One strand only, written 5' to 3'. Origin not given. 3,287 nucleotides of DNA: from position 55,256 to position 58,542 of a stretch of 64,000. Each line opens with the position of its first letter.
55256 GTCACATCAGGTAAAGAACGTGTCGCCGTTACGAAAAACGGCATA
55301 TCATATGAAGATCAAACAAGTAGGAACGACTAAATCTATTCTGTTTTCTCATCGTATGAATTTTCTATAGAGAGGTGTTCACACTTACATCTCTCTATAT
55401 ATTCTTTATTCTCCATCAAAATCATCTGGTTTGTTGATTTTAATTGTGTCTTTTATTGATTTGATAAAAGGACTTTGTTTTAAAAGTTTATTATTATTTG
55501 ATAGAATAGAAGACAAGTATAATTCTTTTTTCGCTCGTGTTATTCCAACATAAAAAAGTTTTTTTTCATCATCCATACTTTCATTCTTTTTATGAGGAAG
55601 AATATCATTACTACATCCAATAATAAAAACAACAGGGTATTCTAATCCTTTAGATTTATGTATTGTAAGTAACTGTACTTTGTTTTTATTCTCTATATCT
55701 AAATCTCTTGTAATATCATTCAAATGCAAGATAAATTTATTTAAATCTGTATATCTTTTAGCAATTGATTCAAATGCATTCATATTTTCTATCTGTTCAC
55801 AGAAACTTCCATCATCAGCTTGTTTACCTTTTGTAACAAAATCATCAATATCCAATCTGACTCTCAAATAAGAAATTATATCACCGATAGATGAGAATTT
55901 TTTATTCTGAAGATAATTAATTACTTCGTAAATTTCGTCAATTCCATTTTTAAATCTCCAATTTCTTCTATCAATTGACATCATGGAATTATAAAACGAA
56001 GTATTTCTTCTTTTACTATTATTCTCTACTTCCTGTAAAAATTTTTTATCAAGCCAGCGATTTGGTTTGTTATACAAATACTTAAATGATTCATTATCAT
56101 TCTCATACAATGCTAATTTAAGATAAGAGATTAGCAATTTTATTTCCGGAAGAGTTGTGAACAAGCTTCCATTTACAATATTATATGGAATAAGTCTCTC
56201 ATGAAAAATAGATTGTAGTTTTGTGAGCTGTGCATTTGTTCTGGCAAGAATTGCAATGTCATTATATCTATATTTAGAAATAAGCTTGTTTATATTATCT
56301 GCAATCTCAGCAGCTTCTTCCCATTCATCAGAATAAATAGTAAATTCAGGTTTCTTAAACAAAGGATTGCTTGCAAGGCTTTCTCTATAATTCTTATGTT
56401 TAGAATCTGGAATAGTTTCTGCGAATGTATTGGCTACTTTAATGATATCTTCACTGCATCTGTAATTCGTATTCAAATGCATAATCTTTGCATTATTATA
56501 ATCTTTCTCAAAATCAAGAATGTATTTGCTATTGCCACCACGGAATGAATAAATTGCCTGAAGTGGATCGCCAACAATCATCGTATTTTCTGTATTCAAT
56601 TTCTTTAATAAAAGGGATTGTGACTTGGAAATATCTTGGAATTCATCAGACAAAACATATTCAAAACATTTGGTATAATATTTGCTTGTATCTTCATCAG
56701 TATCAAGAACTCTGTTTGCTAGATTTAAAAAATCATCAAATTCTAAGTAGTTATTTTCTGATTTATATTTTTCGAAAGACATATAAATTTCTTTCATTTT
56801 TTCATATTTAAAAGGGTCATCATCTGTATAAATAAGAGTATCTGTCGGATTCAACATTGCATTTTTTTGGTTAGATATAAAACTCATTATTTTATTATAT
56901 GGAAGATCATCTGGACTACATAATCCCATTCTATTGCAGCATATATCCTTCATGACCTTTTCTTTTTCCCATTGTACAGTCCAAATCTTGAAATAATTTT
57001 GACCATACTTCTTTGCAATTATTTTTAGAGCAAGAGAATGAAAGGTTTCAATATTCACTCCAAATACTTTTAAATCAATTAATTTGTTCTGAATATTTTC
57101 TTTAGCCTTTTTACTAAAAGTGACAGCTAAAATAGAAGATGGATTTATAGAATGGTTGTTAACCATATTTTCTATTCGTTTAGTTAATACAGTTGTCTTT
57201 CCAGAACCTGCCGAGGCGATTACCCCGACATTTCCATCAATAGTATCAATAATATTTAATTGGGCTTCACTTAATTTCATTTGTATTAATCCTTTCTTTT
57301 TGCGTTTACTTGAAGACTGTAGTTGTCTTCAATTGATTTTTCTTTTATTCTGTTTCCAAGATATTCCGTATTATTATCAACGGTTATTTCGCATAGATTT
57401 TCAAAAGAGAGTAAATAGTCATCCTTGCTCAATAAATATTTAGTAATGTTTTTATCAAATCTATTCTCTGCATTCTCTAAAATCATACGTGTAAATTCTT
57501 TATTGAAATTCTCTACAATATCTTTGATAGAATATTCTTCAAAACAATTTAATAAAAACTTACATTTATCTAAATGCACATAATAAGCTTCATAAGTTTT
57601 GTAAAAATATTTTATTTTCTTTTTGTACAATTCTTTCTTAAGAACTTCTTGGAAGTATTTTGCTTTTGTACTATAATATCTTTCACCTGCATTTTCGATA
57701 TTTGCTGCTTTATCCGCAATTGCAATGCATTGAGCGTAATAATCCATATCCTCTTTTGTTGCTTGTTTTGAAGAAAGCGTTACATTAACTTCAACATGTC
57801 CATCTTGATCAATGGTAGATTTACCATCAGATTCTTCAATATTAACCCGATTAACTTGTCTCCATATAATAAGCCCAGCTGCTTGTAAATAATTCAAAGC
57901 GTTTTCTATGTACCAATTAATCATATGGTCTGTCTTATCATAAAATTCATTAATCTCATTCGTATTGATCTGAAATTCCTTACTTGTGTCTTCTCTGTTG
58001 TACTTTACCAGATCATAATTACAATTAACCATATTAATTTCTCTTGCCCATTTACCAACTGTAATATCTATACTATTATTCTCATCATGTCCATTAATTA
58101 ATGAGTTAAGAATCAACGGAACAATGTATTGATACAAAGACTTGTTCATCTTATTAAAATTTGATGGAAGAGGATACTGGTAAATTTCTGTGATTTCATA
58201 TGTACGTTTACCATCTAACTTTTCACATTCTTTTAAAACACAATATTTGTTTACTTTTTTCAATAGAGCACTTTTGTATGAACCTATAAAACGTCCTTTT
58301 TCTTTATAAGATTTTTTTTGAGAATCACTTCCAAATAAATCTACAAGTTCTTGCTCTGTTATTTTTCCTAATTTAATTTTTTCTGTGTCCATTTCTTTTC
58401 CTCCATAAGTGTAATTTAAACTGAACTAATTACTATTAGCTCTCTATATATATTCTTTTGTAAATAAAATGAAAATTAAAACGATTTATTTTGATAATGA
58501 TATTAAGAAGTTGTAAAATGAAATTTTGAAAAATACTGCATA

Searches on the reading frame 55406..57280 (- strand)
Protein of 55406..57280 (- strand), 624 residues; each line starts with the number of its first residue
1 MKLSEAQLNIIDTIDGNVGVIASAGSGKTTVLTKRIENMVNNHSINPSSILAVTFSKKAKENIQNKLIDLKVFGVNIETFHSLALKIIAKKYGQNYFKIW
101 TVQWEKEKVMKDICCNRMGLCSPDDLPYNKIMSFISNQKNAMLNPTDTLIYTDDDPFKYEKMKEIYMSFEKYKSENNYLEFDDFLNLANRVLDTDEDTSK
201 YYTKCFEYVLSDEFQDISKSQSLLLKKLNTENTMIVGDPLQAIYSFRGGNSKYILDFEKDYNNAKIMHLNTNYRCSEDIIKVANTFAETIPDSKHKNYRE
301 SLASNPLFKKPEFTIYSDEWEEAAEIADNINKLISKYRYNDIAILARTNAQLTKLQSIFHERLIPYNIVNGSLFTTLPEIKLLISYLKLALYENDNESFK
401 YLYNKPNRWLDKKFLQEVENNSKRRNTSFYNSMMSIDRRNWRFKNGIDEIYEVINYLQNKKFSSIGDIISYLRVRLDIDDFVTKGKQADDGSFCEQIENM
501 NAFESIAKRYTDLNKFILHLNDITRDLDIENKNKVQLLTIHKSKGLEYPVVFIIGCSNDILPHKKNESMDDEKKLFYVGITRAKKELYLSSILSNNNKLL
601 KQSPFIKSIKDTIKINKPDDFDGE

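Call 12: search_protein_families(library=pfam, proteins=[window:55406-57280:-], max_evalue=0.01)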
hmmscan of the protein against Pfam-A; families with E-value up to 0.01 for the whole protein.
window:55406-57280:- (624 aa): 6 families
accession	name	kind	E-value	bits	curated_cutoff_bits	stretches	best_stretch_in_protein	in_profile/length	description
PF00580.27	UvrD-helicase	-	2.4e-56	191.9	23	1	3-261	1-270/271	UvrD/REP helicase N-terminal domain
PF13361.12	UvrD_C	-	9.6e-50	170.4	25.6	1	267-592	1-348/350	UvrD-like helicase C-terminal domain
PF13245.12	AAA_19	-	8.4e-18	65.3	25.1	1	16-247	12-134/134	AAA domain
PF01443.25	Viral_helicase1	-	5.2e-13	49.8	21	1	517-589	161-226/228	Viral superfamily 1 RNA helicase core domain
PF13538.12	UvrD_C_2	-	4e-12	46.2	27.4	1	537-589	4-51/52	UvrD-like helicase C-terminal domain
PF13087.12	AAA_12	-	5.5e-05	23.3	27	0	525-589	127-190/195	AAA domain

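Call 13: search_protein_families(library=phrogs, proteins=[window:55406-57280:-], max_evalue=0.01)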
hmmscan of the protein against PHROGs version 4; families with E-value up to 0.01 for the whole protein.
window:55406-57280:- (624 aa): 4 families
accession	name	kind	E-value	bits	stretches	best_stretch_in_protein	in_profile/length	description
phrog_1967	-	DNA, RNA and nucleotide metabolism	3.8e-110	370.7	1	1-607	151-690/776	DNA helicase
phrog_325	-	DNA, RNA and nucleotide metabolism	3e-13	50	2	1-95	469-561/986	Dda-like helicase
phrog_25205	-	unknown function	3.6e-07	29.8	1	180-279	158-257/607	-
phrog_25411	-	unknown function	0.00053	19.8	0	521-589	527-595/627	-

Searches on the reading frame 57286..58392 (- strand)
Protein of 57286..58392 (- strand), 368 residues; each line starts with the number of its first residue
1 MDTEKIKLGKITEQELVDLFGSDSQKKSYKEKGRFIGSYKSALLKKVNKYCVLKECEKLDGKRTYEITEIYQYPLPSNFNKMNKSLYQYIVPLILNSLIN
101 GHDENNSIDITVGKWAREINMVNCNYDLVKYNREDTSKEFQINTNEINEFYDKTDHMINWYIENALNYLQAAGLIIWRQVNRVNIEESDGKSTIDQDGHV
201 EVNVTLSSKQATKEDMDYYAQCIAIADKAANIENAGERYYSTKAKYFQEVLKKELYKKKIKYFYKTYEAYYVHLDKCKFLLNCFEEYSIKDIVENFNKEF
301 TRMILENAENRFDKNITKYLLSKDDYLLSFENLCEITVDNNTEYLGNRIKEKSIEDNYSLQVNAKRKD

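Call 12: search_protein_families(library=pfam, proteins=[window:57286-58392:-], max_evalue=0.01)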
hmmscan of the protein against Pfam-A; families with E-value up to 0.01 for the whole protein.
window:57286-58392:- (368 aa): 0 families

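Call 13: search_protein_families(library=phrogs, proteins=[window:57286-58392:-], max_evalue=0.01)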
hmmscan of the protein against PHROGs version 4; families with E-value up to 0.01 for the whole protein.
window:57286-58392:- (368 aa): 1 family
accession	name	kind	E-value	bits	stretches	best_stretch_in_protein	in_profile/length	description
phrog_36702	-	unknown function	4.4e-12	46.6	1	39-320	43-352/412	-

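Call 19: find_related_loci(query=window:57286-58392:-, collection=viral_contigs, flank=4000)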
Query window:57286-58392:- (368 aa) in viral_contigs; peptide patterns used: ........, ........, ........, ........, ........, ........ (x = any residue, [..] = any of these).
36 stretches matched a pattern; 10 encode a relative of the query (tblastn E <= 1e-3); 9 distinct loci.
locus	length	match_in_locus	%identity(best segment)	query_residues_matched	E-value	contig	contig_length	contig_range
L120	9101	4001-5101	79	1-367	0e+0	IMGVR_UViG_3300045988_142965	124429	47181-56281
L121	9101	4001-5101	79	1-367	0e+0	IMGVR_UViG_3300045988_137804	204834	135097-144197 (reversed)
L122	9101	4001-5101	79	1-367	0e+0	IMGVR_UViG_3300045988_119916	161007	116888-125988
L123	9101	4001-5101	79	1-367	0e+0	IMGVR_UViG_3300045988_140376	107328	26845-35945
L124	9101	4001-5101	79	1-367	0e+0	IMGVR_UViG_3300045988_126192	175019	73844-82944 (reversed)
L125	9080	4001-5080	63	1-362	8e-151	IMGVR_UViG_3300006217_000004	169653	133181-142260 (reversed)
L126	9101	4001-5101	65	4-368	3e-158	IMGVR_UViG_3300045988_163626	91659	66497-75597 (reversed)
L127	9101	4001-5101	79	1-367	0e+0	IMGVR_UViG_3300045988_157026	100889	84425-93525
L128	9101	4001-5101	65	4-368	1e-158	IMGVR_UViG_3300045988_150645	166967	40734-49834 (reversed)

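Call 23: find_homologous_proteins(query=window:57286-58392:-)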
Query window:57286-58392:- (368 aa): 200 proteins with E <= 0.001 among 2561 candidates; the best 120 are listed.
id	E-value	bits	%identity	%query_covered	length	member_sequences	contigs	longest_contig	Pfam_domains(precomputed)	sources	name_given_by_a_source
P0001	3.9e-229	778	96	100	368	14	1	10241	-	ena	-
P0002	2.6e-190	650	79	100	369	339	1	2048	-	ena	-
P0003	2.0e-189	647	79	100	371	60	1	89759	-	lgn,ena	-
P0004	1.3e-177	608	73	100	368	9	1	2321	-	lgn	-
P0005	1.0e-171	589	70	99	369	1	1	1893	-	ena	-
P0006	1.3e-171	588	72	100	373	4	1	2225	-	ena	-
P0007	1.5e-171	588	71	99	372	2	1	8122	-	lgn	-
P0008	2.5e-171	587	72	100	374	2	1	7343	-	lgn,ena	-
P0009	2.2e-168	578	71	98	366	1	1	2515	-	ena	-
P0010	7.1e-168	576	70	100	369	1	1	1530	-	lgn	-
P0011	2.0e-166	571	70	99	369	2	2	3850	-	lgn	-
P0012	4.2e-166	570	70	99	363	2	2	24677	-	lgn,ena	-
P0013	6.6e-165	566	69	100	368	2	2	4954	-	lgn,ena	-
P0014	2.1e-164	565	70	98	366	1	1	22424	-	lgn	-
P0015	3.1e-164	564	69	98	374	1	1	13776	-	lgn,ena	-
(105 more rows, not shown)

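Call 25: find_related_loci(query=A1, collection=viral_contigs, flank=3000)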
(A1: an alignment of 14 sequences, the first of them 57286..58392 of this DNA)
Query A1 (368 aa) in viral_contigs; peptide patterns used: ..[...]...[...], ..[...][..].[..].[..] (x = any residue, [..] = any of these).
114 stretches matched a pattern; 34 encode a relative of the query (tblastn E <= 1e-3); 33 distinct loci.
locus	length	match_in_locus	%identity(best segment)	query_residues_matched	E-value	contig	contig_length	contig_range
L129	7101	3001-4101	79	1-367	0e+0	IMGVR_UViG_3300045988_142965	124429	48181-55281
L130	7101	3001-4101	79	1-367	0e+0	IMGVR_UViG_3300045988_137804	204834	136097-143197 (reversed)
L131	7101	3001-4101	79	1-367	0e+0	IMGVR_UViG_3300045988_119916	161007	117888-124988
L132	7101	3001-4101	79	1-367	0e+0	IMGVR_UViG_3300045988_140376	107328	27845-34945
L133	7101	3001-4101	79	1-367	0e+0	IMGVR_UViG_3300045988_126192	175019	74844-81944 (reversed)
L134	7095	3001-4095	62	1-367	3e-155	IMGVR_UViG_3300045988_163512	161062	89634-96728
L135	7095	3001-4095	62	1-367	3e-154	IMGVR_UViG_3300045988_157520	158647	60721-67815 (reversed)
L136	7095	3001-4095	64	1-367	5e-150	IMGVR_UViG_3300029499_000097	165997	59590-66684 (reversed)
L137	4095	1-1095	64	1-367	5e-151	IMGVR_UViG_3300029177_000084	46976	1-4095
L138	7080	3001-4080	64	6-367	2e-148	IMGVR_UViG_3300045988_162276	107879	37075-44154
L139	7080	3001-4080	64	6-367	2e-148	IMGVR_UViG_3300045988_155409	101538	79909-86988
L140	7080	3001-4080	64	6-367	2e-148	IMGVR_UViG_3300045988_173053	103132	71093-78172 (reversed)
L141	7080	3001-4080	64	6-367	2e-147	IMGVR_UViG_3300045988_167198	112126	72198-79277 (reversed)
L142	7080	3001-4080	64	6-367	2e-147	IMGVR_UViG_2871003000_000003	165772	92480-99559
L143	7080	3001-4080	64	6-367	2e-147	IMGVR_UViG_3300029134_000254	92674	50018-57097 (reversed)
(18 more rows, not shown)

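Call 29: predict_structure(alignment_id=A1)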
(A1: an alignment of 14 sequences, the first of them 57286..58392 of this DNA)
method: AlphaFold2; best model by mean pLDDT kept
length: 368 residues; sequences in the alignment: 14
mean_pLDDT: 76.4   pTM: 0.72
mean pLDDT of the five models: 76.4, 74.2, 71.3, 69.9, 69.3
residues with pLDDT >= 90: 57; 70-90: 228; 50-70: 36; < 50: 47
segments of 3 or more residues with pLDDT < 50: 122-139, 340-368
pLDDT, mean of each block of 10 residues (from residue 1): 81 88 87 81 87 82 85 88 89 87 78 57 45 41 70 79 92 90 81 74 79 92 93 72 82 90 84 88 78 82 88 83 83 65 34 30 32
secondary structure, 60 per line:
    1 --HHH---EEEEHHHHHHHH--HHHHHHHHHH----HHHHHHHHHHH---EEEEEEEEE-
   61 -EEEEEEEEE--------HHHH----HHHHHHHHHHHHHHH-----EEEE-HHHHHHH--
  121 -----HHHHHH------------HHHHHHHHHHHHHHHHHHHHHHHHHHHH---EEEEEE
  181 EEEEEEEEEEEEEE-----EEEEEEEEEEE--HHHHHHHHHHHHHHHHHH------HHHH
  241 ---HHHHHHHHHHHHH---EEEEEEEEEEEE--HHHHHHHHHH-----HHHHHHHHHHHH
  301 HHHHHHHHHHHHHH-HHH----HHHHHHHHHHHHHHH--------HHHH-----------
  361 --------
elements in order: E9-12 H13-20 H23-32 H37-47 E51-59 E62-70 H79-82 H87-101 E107-110 H112-118 H126-131 H144-171 E175-194 E200-210 H213-230 H237-240 H244-256 E260-271 H274-283 H289-314 H323-337 H346-349

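Call 35: find_related_loci(query=A1, collection=genome_contigs, flank=3000)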
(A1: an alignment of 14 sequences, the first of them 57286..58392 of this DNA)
Query A1 (368 aa) in genome_contigs; peptide patterns used: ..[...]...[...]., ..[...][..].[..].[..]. (x = any residue, [..] = any of these).
36 stretches matched a pattern; 2 encode a relative of the query (tblastn E <= 1e-3); 2 distinct loci.
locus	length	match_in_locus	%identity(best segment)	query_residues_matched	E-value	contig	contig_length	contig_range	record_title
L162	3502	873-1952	65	1-362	4e-164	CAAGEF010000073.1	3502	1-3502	MAG TPA_asm: Clostridia bacterium, isolate HGM13620, WGS project CAAGEF010000000 data, contig: SRS476152_95_k119_110450,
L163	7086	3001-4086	57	1-362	2e-132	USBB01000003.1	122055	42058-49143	uncultured Eubacterium sp. isolate UMGS1550 genome assembly, contig: NODE_92_length_122055_cov_7.348074, whole genome sh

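Call 37: find_related_loci(query=A1, collection=metagenome_contigs, flank=2500)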
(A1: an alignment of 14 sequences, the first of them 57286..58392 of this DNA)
Query A1 (368 aa) in metagenome_contigs; peptide patterns used: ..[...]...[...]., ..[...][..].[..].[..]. (x = any residue, [..] = any of these).
116 stretches matched a pattern; 43 encode a relative of the query (tblastn E <= 1e-3); 42 distinct loci.
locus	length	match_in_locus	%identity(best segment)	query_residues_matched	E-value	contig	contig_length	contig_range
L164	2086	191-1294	100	1-368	0e+0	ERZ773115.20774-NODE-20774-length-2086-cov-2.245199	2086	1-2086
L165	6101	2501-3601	79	1-367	0e+0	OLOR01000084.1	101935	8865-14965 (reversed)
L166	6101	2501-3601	79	1-367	0e+0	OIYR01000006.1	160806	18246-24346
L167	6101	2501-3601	79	1-367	0e+0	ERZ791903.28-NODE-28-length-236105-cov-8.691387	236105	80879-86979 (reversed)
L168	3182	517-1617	79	1-367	0e+0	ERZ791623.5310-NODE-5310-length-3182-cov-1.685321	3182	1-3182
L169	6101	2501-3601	79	1-367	0e+0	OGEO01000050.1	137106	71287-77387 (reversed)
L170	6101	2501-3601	78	1-367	0e+0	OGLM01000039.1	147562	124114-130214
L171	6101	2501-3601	79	1-367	0e+0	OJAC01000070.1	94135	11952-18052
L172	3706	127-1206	69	6-363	1e-170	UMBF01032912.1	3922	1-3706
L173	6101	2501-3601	79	1-367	0e+0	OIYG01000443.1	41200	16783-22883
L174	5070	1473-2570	64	1-362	1e-160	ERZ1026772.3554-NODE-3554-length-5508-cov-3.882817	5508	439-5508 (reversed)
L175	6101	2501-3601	65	1-362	8e-159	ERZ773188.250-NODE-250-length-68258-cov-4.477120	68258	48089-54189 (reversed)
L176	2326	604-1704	65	1-362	1e-169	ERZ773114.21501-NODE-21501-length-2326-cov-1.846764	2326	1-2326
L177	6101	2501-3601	65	1-362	8e-159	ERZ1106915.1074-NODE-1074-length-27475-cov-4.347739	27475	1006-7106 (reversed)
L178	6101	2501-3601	65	4-368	2e-158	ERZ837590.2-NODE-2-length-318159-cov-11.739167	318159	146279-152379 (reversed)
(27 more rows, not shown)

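Call 40: find_encoding_contigs(protein=P0001, flank=3000, max_places=3)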
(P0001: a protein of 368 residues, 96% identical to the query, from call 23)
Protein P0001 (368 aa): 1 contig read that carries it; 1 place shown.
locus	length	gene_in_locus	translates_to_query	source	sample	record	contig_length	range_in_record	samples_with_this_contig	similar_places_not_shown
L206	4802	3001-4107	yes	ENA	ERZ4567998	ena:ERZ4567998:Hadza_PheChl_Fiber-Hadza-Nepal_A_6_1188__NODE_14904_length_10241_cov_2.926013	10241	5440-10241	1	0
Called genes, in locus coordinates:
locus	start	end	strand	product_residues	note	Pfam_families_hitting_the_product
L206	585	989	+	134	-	-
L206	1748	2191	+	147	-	-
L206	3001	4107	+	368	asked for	-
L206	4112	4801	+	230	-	?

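Call 41: find_encoding_contigs(protein=P0008, flank=3000, max_places=3)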
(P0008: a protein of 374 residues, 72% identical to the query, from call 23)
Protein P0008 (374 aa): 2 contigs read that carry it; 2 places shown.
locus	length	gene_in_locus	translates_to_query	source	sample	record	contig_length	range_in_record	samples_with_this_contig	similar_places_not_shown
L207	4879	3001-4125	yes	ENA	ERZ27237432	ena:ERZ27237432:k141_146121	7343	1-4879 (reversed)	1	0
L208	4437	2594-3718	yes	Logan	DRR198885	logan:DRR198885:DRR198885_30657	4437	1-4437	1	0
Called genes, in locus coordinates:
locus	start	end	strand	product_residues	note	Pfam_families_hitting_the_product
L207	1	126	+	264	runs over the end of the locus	PF02498:Bro-N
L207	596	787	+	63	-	-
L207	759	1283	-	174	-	-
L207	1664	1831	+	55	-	-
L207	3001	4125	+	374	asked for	-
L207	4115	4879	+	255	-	?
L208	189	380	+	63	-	-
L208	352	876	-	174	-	-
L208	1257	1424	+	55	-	-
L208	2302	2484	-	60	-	-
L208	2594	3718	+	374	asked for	-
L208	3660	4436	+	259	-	?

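Call 45: search_solved_structures(query=A1, max_evalue=10)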
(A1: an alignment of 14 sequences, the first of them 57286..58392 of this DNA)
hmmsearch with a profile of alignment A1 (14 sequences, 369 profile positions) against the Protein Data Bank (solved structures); distinct sequences matched with E-value up to 10: 0.

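Call 52: fold_search(model_id=the predicted structure, library=pdb)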
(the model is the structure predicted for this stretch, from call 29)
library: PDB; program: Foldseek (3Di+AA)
matches with E <= 10: 288; with E <= 0.001: 0
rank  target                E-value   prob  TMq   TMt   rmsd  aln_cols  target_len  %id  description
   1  8cli_A                8.6e-02  0.09  0.11  0.08  27.2       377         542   11  TFIIIC TauB-DNA monomer (released 2023-06-21)
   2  8rna_F                3.4e-01  0.06  0.10  0.07  23.1       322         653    9  Influenza B polymerase apo-trimer (released 2024-09-11)
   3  8r65_C                5.4e-01  0.06  0.12  0.07  19.8       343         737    7  1918 H1N1 Viral polymerase heterotrimer in complex with 4 repeat serine-5 phosphorylated PolII peptide with ordered PB (released 2024-03-27)
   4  4uw8_G                6.3e-01  0.07  0.08  0.07  17.3       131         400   10  Structure of the carboxy-terminal domain of the bacteriophage T5 L- shaped tail fiber with its intra-molecular chapero (released 2015-08-05)
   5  8ffz_B                7.0e-01  0.08  0.13  0.06  21.8       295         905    9  TFIIIA-TFIIIC-Brf1-TBP complex bound to 5S rRNA gene (released 2023-06-21)
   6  6hix_BN               7.8e-01  0.06  0.09  0.14  26.7       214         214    8  Cryo-EM structure of the Trypanosoma brucei mitochondrial ribosome - This entry contains the large mitoribosomal subu (released 2018-09-26)
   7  3gw6_D                7.8e-01  0.04  0.06  0.08  22.2       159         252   12  Intramolecular Chaperone (released 2010-02-02)
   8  8rn2_C                7.8e-01  0.04  0.10  0.06  23.0       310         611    9  Monomeric apo-influenza B polymerase, encapsidase conformation (released 2024-09-11)
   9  7k3z_E                8.2e-01  0.14  0.11  0.08  17.8       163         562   11  P. falciparum Cpn60 D474A mutant bound to ATP (released 2021-04-21)
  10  6tmv_A                8.2e-01  0.10  0.12  0.09  12.4       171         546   10  Structure of the chaperonin gp146 from the bacteriophage EL (Pseudomonas aeruginosa) in the apo state (released 2020-04-22)
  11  7qxb_A                8.2e-01  0.02  0.06  0.03  24.9       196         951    9  Cryo-EM map of human telomerase-DNA-TPP1-POT1 complex (sharpened map) (released 2022-03-02)
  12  6tmu_A                8.6e-01  0.10  0.12  0.09  12.2       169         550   11  Crystal structure of the chaperonin gp146 from the bacteriophage EL 2 (Pseudomonas aeruginosa) in presence of ATP-BeFx (released 2020-04-22)
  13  3gw6_F                8.6e-01  0.04  0.06  0.08  22.9       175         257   10  Intramolecular Chaperone (released 2010-02-02)
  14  6hek_C                9.6e-01  0.03  0.10  0.09  31.5       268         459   10  Structure of human USP28 bound to Ubiquitin-PA (released 2019-03-27)
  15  7d58_O                9.6e-01  0.02  0.08  0.07  31.4       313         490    8  cryo-EM structure of human RNA polymerase III in elongating state (released 2021-02-17)
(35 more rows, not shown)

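Call 53: fold_search(model_id=the predicted structure, library=viral)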
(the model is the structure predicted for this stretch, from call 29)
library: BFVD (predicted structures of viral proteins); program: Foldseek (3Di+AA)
matches with E <= 10: 692; with E <= 0.001: 10
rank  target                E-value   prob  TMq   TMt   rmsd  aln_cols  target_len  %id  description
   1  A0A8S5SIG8            1.2e-10  1.00  0.47  0.46  10.3       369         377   14  Uncharacterized protein [Siphoviridae sp. ctBCr48]
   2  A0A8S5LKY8            6.1e-10  1.00  0.43  0.45   9.2       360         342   14  Uncharacterized protein [Siphoviridae sp. ctKcB20]
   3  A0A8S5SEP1            9.3e-10  1.00  0.52  0.40  10.4       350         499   16  Uncharacterized protein [Siphoviridae sp. ctnpt50]
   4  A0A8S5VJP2            1.1e-09  1.00  0.38  0.43  15.7       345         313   16  (no name in the UniProt tables at hand)
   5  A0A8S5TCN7            1.3e-09  1.00  0.46  0.49   8.0       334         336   14  Uncharacterized protein [Siphoviridae sp. cteEQ43]
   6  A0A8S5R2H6            6.1e-09  1.00  0.47  0.50   8.5       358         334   15  Uncharacterized protein [Siphoviridae sp. ct6d71]
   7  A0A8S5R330            3.3e-08  1.00  0.34  0.37  12.2       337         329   13  Thymidylate kinase [Siphoviridae sp. ct6d71]
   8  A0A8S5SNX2            2.6e-07  1.00  0.34  0.31  16.6       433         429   15  Uncharacterized protein [Siphoviridae sp. ctqSm5]
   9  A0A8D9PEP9            5.8e-07  1.00  0.40  0.42  10.3       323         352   13  Uncharacterized protein [Bacteriophage sp.]
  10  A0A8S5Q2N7            4.5e-04  1.00  0.28  0.53   6.9       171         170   15  Uncharacterized protein [Siphoviridae sp. ctLqe90]
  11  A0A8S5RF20            8.0e-03  0.91  0.22  0.30  14.3       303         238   12  Uncharacterized protein [virus sp. ctE0n6]
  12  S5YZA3                3.1e-02  0.25  0.10  0.13  21.4       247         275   10  Uncharacterized protein [Mycobacterium phage Dylan]
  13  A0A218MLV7            3.6e-02  0.10  0.10  0.10  24.6       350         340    9  Uncharacterized protein [uncultured virus]
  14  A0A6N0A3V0            4.0e-02  0.38  0.13  0.23  21.1       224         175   10  (no name in the UniProt tables at hand)
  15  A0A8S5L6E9            5.2e-02  0.13  0.09  0.13  27.2       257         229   11  Antitoxin [Myoviridae sp. ctwwu11]
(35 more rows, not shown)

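Call 76: search_dna_similar(query=window:57286-58392:-, collection=phages, mode=protein, max_evalue=0.001, max_rows=30)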
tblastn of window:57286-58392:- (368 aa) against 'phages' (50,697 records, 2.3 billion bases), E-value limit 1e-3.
Records with a match: 2; places in all: 2; records where one place covers at least 80% of the query: 0.
Best place of each record, by identity: <60% 2.
By first word of the organism name: Geobacillus 2.
By host as written in the record: - 2.
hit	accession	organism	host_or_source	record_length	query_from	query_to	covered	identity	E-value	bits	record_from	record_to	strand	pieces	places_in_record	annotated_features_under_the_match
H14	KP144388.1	Geobacillus virus E3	failed fermentation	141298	27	189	44%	25.9%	2e-4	49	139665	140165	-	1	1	hypothetical protein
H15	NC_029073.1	Geobacillus virus E3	failed fermentation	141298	27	189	44%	25.9%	2e-4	49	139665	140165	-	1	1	hypothetical protein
